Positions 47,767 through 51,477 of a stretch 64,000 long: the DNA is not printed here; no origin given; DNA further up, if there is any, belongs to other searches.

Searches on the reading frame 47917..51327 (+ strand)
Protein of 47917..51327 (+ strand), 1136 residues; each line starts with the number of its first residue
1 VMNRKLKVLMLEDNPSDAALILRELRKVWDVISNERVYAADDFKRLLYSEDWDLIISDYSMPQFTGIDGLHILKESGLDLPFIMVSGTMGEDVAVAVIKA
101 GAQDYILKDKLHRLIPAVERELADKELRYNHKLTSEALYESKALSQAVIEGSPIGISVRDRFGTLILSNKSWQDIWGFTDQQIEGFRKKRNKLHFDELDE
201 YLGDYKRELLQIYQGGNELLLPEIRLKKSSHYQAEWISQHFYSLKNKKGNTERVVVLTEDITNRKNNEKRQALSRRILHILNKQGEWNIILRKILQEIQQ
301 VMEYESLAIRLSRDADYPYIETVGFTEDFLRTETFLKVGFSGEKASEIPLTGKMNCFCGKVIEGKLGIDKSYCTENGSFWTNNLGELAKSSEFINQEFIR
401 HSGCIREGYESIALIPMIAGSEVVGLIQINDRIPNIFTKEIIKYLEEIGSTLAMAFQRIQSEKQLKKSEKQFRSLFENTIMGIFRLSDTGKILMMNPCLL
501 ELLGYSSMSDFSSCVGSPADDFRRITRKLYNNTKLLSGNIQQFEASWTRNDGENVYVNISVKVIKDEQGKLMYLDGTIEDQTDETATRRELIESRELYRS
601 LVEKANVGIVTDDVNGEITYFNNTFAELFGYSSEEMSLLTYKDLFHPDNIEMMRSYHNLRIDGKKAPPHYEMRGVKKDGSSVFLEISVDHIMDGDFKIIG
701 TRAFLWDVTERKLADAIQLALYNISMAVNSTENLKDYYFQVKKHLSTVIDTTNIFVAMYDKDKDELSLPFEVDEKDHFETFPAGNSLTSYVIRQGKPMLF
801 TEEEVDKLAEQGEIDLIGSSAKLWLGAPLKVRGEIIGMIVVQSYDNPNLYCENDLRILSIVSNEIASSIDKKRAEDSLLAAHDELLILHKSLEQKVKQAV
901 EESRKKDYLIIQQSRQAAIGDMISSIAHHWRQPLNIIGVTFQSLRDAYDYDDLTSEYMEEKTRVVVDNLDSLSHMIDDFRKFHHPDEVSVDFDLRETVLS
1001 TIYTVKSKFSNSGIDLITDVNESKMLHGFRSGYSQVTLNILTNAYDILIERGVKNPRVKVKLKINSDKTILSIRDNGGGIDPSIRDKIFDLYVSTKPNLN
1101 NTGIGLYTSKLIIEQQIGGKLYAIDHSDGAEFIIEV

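Call 11: search_protein_families(library=pfam, proteins=[window:47917-51327:+], max_evalue=0.001)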
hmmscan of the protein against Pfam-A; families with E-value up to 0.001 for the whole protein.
window:47917-51327:+ (1136 aa): 11 families
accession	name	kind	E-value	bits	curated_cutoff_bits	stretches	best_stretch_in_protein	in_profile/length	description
PF13188.13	PAS_8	-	7.4e-23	80.1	21.8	2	596-642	1-50/65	PAS domain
PF13426.13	PAS_9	-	3e-22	79.3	27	2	607-710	2-103/103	PAS domain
PF00989.32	PAS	-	1.6e-21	76.8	22.6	1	596-700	1-105/113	PAS fold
PF13185.12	GAF_2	-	1e-15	58.6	28.6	1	755-870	24-136/136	GAF domain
PF08447.18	PAS_3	-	4.7e-14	52.9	25.6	1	619-691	2-75/89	PAS fold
PF02518.31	HATPase_c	-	2.5e-13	50.9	26.4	1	1034-1135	7-106/111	Histidine kinase-, DNA gyrase B-, and HSP90-like ATPase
PF00072.30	Response_reg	-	2.5e-13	50.6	30.2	1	8-116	1-108/111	Response regulator receiver domain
PF01590.32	GAF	-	1.3e-11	45.6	22.4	1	758-869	24-133/133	GAF domain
PF13492.12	GAF_3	-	3.3e-09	37.7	27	1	743-870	11-128/129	GAF domain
PF08448.16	PAS_4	-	9.8e-08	32.7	23.1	0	604-712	3-109/110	PAS fold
PF00512.31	HisKA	-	2.3e-05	24.8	26.9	1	920-982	3-60/66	His Kinase A (phospho-acceptor) domain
